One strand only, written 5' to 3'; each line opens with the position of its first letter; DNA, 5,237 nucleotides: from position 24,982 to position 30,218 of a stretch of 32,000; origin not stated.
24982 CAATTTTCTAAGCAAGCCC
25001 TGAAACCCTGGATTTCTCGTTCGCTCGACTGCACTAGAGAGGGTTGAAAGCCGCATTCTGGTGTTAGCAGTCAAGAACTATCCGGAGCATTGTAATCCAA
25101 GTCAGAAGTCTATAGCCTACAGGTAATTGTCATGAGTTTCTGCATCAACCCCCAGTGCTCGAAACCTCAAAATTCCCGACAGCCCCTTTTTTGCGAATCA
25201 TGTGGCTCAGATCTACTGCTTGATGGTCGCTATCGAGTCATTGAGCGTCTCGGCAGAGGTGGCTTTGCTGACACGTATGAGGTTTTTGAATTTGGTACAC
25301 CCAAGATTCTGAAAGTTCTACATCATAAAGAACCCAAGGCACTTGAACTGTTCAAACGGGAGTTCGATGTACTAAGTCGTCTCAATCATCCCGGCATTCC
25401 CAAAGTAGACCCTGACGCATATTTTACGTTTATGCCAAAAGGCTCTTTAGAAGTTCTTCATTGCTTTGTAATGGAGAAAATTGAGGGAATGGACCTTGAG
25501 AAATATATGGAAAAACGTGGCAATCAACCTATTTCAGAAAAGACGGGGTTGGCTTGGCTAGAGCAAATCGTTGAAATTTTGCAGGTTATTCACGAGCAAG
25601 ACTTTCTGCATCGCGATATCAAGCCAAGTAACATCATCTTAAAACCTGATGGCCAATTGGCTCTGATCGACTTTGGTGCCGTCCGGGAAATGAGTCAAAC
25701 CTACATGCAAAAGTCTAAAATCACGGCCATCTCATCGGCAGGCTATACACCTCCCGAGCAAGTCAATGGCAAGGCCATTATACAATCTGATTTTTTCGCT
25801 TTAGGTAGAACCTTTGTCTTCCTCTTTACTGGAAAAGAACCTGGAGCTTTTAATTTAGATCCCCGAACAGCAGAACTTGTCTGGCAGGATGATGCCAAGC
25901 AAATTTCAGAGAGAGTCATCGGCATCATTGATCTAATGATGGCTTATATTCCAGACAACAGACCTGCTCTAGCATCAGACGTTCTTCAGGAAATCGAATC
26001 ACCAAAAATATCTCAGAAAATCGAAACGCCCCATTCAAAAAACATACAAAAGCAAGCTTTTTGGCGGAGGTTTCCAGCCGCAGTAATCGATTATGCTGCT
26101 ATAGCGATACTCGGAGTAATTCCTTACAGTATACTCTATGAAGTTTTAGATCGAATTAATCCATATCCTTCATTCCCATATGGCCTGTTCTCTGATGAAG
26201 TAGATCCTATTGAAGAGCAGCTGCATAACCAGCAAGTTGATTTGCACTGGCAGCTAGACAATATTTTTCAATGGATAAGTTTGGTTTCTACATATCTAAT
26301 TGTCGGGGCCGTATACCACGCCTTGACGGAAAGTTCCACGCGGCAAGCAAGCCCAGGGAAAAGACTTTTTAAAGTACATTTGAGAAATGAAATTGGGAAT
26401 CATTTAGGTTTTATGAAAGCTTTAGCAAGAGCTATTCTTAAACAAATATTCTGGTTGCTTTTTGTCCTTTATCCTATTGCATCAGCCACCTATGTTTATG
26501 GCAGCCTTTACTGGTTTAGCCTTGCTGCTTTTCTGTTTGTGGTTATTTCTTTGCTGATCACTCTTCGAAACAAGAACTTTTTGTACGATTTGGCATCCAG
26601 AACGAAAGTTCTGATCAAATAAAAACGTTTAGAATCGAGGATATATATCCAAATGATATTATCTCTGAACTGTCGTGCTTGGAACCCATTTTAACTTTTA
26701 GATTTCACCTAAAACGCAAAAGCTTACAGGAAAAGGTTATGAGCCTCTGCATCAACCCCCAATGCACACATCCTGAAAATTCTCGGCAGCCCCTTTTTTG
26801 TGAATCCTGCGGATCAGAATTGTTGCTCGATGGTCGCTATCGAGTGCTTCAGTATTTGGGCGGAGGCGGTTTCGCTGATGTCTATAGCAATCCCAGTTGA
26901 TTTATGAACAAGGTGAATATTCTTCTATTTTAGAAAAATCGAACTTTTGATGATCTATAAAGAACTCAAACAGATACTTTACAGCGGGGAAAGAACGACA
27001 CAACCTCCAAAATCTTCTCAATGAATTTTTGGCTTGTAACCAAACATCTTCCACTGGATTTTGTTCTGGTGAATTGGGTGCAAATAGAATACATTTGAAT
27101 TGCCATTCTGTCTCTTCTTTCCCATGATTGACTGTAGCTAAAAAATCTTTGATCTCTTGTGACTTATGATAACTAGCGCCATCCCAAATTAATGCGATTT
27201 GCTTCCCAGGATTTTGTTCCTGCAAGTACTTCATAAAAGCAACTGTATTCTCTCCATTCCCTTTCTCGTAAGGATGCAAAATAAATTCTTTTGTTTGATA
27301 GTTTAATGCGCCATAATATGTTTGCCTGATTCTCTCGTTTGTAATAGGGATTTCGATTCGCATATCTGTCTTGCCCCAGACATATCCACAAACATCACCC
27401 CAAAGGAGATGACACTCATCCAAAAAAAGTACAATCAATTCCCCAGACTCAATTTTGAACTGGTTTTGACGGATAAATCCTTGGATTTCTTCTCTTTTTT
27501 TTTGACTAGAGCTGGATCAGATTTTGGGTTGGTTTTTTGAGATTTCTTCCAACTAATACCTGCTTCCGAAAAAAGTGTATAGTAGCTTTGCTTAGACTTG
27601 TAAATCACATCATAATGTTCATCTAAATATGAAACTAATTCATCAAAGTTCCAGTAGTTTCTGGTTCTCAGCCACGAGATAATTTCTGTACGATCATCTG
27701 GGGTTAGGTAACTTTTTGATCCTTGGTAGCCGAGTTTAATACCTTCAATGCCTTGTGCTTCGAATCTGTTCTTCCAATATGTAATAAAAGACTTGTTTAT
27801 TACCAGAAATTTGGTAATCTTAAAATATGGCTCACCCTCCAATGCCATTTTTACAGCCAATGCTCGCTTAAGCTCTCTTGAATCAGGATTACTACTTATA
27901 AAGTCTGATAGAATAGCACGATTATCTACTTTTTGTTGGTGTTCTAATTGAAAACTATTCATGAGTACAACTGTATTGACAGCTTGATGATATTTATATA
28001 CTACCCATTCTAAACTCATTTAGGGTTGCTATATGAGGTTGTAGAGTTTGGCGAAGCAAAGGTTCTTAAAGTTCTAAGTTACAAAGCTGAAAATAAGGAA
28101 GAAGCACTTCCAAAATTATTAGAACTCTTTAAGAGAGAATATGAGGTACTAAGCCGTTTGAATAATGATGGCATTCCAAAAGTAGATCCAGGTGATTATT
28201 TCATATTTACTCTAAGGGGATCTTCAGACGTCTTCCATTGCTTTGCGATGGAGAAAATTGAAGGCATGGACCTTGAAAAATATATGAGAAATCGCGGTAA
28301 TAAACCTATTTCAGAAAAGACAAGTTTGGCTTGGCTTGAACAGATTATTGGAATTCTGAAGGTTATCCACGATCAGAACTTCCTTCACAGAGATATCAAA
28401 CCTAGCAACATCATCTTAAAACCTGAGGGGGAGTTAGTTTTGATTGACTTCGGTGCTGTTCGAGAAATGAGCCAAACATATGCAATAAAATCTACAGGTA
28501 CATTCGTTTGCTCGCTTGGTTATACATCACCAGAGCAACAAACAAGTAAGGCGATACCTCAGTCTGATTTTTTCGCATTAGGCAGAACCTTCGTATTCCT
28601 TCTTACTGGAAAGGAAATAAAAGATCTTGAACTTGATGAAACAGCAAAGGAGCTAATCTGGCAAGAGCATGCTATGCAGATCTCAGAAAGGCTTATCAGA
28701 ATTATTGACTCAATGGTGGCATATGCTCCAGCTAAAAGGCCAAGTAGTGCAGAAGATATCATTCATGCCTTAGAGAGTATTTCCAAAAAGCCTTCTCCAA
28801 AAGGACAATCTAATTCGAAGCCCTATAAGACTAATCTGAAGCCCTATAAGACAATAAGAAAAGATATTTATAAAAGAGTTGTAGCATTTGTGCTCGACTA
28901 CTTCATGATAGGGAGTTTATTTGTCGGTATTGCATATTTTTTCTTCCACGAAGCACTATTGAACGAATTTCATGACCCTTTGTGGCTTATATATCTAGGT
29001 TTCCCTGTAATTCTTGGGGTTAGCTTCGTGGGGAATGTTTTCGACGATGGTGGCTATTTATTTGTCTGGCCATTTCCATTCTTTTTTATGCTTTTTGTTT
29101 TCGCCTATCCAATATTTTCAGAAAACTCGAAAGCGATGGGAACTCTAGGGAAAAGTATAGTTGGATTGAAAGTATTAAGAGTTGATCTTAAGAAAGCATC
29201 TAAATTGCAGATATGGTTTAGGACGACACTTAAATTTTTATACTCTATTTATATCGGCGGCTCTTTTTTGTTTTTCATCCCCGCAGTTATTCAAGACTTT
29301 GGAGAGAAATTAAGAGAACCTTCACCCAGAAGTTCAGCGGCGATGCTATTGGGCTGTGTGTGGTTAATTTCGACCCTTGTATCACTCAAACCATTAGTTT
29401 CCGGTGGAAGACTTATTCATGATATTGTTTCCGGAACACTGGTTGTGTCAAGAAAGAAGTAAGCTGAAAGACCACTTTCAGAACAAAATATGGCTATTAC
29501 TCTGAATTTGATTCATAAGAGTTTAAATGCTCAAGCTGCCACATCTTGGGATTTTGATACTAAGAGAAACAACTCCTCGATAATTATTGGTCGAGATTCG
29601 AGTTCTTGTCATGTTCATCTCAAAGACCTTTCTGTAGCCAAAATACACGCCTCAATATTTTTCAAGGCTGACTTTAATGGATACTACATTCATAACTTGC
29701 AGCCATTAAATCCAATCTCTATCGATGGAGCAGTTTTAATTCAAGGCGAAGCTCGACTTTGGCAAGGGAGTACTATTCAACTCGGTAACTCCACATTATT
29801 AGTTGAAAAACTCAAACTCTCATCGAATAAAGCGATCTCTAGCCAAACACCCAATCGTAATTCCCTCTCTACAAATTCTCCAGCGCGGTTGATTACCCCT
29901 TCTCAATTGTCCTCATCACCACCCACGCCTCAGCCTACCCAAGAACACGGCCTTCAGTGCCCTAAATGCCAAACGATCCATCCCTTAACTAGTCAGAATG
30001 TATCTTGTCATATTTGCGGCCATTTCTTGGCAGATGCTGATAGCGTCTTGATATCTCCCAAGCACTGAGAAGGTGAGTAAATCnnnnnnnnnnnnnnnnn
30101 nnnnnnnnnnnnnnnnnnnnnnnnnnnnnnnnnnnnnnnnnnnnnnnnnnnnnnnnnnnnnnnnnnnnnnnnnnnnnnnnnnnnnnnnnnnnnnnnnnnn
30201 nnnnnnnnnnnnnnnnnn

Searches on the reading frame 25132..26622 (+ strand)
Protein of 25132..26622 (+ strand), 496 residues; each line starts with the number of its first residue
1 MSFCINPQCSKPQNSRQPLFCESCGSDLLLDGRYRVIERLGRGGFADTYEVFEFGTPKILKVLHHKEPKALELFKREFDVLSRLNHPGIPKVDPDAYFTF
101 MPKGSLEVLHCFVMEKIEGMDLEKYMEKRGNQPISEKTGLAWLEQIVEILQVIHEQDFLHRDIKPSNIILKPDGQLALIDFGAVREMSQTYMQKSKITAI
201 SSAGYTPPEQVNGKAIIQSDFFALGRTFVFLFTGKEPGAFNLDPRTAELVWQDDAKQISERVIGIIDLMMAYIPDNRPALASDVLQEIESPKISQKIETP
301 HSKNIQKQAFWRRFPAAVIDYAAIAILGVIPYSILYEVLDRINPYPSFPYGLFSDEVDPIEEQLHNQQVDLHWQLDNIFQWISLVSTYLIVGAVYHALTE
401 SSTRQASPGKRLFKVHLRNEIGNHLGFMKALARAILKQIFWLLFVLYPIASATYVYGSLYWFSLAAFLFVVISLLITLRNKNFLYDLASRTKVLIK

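Call 7: search_protein_families(library=pfam, proteins=[window:25132-26622:+], max_evalue=0.01)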
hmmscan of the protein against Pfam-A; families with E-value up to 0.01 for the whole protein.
window:25132-26622:+ (496 aa): 9 families
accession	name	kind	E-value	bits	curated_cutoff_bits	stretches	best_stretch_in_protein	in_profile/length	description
PF00069.31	Pkinase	-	1.3e-30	107.1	31.7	1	34-284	1-257/263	Protein kinase domain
PF07714.23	PK_Tyr_Ser-Thr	-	8.9e-18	65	23.1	1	37-280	4-251/258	Protein tyrosine and serine/threonine kinase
PF06271.18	RDD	-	8.2e-14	52.5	24.1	1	310-488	4-135/137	RDD family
PF06293.20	Kdo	-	1.9e-07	31.2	21.3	1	74-184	58-169/207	Lipopolysaccharide kinase (Kdo/WaaP) family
PF03109.22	ABC1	-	2.8e-07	30.4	22.9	1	112-191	145-221/244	ABC1 atypical kinase-like domain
PF01636.29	APH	-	9.5e-06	26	23.2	0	158-182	170-195/239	Phosphotransferase enzyme family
PF14531.12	Kinase-like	-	7.3e-05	22.6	25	1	144-214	152-216/289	Kinase-like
PF01163.29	RIO1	-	0.00016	21.8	22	1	74-184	55-151/187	RIO domain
PF17667.7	Pkinase_fungal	-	0.0081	15.4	24.1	0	139-189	288-344/387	Fungal protein kinase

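Call 8: search_protein_families(library=padloc, proteins=[window:25132-26622:+], max_evalue=0.01)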
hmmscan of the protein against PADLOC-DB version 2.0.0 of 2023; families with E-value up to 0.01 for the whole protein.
window:25132-26622:+ (496 aa): 35 families (the best 25 are shown)
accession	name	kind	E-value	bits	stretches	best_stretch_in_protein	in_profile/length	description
PDLC04051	PD-T4-6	-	3.8e-135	449.5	1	1-467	1-464/476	-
PDLC04044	PD-T4-6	-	5.7e-106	352.8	1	1-299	1-300/372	-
PDLC04062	PD-T4-6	-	2.7e-55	186.2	1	1-297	1-300/450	-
PDLC04045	PD-T4-6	-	2.1e-49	166.4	1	15-299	16-306/350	-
PDLC04042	PD-T4-6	-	3.6e-42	143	1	29-298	6-279/292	-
PDLC04053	PD-T4-6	-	2.2e-39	133.7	1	31-308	8-288/311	-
PDLC04138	mad6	-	7.2e-38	128.9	1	30-289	49-311/659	mads_6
PDLC04047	PD-T4-6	-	5.1e-35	119.1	1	31-237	9-211/327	-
PDLC04054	PD-T4-6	-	1.9e-34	117.6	1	29-304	8-286/347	-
PDLC03920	MkoA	-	4.5e-33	112.6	1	29-301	7-285/1112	-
PDLC04048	PD-T4-6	-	5.5e-32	109.5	1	29-237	7-211/354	-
PDLC04060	PD-T4-6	-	6.9e-30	102.4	1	29-237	5-208/486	-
PDLC04061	PD-T4-6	-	7.2e-29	99.6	1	26-237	10-222/510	-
PDLC04043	PD-T4-6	-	1.1e-27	95.3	1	30-237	13-216/452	-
PDLC04057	PD-T4-6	-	6.2e-27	92.7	1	30-307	6-286/443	-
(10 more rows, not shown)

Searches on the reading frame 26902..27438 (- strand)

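Call 7: search_protein_families(library=pfam, proteins=[window:26902-27438:-], max_evalue=0.01)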
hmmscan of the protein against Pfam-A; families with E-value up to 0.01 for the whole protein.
window:26902-27438:- (178 aa): 1 family
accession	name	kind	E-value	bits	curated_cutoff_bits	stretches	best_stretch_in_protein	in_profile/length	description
PF13358.12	DDE_3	-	1.5e-18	67.5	28.6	1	3-142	2-135/146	DDE superfamily endonuclease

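Call 8: search_protein_families(library=padloc, proteins=[window:26902-27438:-], max_evalue=0.01)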
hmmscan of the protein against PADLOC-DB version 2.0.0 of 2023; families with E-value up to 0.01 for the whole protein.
window:26902-27438:- (178 aa): 0 families

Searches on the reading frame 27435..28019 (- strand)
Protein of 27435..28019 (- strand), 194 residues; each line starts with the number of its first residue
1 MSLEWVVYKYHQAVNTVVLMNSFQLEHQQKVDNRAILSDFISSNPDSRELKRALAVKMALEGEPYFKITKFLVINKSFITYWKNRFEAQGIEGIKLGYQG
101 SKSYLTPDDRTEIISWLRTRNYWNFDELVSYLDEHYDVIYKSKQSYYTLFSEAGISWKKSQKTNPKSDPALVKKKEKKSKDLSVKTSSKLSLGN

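Call 7: search_protein_families(library=pfam, proteins=[window:27435-28019:-], max_evalue=0.01)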
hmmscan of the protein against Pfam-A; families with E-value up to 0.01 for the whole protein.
window:27435-28019:- (194 aa): 5 families
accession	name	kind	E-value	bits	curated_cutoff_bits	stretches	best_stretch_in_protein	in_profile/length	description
PF13592.12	HTH_33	-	4.7e-11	42.6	25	1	120-178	2-59/60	Winged helix-turn helix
PF13565.12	HTH_32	-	5e-07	30.6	33.7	1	79-143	2-67/73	Homeodomain-like domain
PF13518.12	HTH_28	-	1.8e-05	25.1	25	1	51-95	1-45/52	Helix-turn-helix domain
PF13384.12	HTH_23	-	2.2e-05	24.6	24.6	1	47-94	2-49/50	Homeodomain-like domain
PF13551.12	HTH_29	-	3.9e-05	24.1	28.1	1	52-107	1-60/64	Winged helix-turn helix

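Call 8: search_protein_families(library=padloc, proteins=[window:27435-28019:-], max_evalue=0.01)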
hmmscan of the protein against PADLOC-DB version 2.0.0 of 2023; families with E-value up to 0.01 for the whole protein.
window:27435-28019:- (194 aa): 0 families

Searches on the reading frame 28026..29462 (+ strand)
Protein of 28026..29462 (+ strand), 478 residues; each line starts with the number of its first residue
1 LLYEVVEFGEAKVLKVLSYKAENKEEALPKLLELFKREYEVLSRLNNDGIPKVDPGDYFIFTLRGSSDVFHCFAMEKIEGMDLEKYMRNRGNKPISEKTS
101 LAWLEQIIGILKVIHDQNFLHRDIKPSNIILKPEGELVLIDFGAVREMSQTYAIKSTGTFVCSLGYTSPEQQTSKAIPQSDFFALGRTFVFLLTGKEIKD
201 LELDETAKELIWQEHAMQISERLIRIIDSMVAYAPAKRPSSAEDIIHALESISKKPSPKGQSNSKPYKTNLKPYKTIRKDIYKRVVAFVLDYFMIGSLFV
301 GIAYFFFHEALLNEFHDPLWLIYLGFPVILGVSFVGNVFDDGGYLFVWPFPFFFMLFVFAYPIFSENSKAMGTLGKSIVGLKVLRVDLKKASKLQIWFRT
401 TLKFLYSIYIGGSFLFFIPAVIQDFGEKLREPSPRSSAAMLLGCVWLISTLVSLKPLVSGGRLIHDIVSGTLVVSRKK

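Call 7: search_protein_families(library=pfam, proteins=[window:28026-29462:+], max_evalue=0.01)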
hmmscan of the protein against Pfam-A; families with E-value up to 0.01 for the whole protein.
window:28026-29462:+ (478 aa): 9 families
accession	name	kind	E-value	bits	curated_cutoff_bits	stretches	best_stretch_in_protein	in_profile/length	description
PF00069.31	Pkinase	-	3.9e-28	99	31.7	1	14-245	29-257/263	Protein kinase domain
PF07714.23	PK_Tyr_Ser-Thr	-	1.3e-13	51.3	23.1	1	32-241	45-251/258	Protein tyrosine and serine/threonine kinase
PF06271.18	RDD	-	3.3e-09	37.6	24.1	1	281-422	4-121/137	RDD family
PF03109.22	ABC1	-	7.5e-07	29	22.9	1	110-151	179-220/244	ABC1 atypical kinase-like domain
PF06293.20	Kdo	-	3.7e-05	23.7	21.3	1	36-143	59-167/207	Lipopolysaccharide kinase (Kdo/WaaP) family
PF01636.29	APH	-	8.2e-05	22.9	23.2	0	119-143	170-195/239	Phosphotransferase enzyme family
PF01163.29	RIO1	-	0.00092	19.3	22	1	33-149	53-155/187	RIO domain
PF17667.7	Pkinase_fungal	-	0.0011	18.2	24.1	1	98-159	286-356/387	Fungal protein kinase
PF14531.12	Kinase-like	-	0.0038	17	25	1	105-174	152-215/289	Kinase-like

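Call 8: search_protein_families(library=padloc, proteins=[window:28026-29462:+], max_evalue=0.01)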
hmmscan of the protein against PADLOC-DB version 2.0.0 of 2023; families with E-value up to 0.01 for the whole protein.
window:28026-29462:+ (478 aa): 34 families (the best 25 are shown)
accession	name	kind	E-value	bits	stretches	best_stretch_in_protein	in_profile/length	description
PDLC04051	PD-T4-6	-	8.5e-88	293.4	1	3-406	49-435/476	-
PDLC04044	PD-T4-6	-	2.3e-74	248.8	1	10-269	56-309/372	-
PDLC04045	PD-T4-6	-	2.8e-44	149.5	1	13-259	64-305/350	-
PDLC04062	PD-T4-6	-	3.9e-38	129.6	1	13-259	63-300/450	-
PDLC04042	PD-T4-6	-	6.9e-37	125.7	1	13-260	38-280/292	-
PDLC03920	MkoA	-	1.7e-33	114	1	7-272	30-297/1112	-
PDLC04138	mad6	-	1.7e-32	111.1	1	23-276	85-337/659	mads_6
PDLC04053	PD-T4-6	-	4.2e-31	106.6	1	14-267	39-286/311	-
PDLC04047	PD-T4-6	-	7.8e-31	105.3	1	14-285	41-302/327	-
PDLC04048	PD-T4-6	-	2.8e-26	90.7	1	13-196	40-209/354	-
PDLC04054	PD-T4-6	-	5.4e-26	89.8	1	29-265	51-286/347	-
PDLC04043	PD-T4-6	-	1.7e-24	84.7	1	30-252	57-277/452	-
PDLC04057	PD-T4-6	-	1.2e-22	78.5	1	65-265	77-283/443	-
PDLC04060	PD-T4-6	-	2.9e-22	77.2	1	14-267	38-284/486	-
PDLC04039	PD-T4-6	-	8e-22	75.9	1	29-253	55-276/458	-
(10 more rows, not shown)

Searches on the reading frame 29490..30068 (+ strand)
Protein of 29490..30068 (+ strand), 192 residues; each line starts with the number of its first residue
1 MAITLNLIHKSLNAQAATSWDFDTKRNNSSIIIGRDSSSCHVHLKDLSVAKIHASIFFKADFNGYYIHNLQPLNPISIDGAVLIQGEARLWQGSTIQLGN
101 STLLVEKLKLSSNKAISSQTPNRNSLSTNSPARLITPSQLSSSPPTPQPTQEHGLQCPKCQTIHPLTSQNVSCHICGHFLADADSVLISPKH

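Call 7: search_protein_families(library=pfam, proteins=[window:29490-30068:+], max_evalue=0.01)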
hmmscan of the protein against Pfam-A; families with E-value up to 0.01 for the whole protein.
window:29490-30068:+ (192 aa): 2 families
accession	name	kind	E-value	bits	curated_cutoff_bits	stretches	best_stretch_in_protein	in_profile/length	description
PF00498.31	FHA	-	1.8e-11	44.8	20.7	1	31-99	1-67/67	FHA domain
PF16697.10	Yop-YscD_cpl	-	0.00012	22.7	33.2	1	28-105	16-90/94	Inner membrane component of T3SS, cytoplasmic domain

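Call 8: search_protein_families(library=padloc, proteins=[window:29490-30068:+], max_evalue=0.01)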
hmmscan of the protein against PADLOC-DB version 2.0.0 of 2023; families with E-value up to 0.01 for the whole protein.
window:29490-30068:+ (192 aa): 0 families

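Call 42: search_protein_families(library=pfam, proteins=[window:29490-30068:+], max_evalue=0.1)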
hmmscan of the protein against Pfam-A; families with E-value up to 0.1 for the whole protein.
window:29490-30068:+ (192 aa): 4 families
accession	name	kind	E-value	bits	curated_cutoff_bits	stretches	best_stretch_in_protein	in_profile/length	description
PF00498.31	FHA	-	1.8e-11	44.8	20.7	1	31-99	1-67/67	FHA domain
PF16697.10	Yop-YscD_cpl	-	0.00012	22.7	33.2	1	28-105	16-90/94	Inner membrane component of T3SS, cytoplasmic domain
PF08792.16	A2L_zn_ribbon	-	0.015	15.5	22.9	0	154-166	21-33/33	A2L zinc ribbon domain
PF18414.7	zf_C2H2_10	-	0.075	13.1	25.6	0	157-165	5-13/26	C2H2 type zinc-finger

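Call 43: search_protein_families(library=ncbifam, proteins=[window:29490-30068:+], max_evalue=0.1)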
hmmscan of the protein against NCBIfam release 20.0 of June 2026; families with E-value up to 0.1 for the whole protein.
window:29490-30068:+ (192 aa): 4 families
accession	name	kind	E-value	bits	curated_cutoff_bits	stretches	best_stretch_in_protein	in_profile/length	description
TIGR03354.1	VI_FHA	hypoth_equivalog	0.00047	20.1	120.25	1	26-131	25-126/420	type VI secretion system-associated FHA domain protein TagH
NF001629.0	PRK00415.1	equivalog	0.00047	19.6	70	1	155-182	15-45/62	30S ribosomal protein S27e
NF033760.1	gliding_GltG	equivalog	0.0028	16.3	650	1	30-136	25-127/650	adventurous gliding motility protein GltG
NF041910.1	HVO_0416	equivalog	0.048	13.6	80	1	155-177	35-55/58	HVO_0416 family zinc finger protein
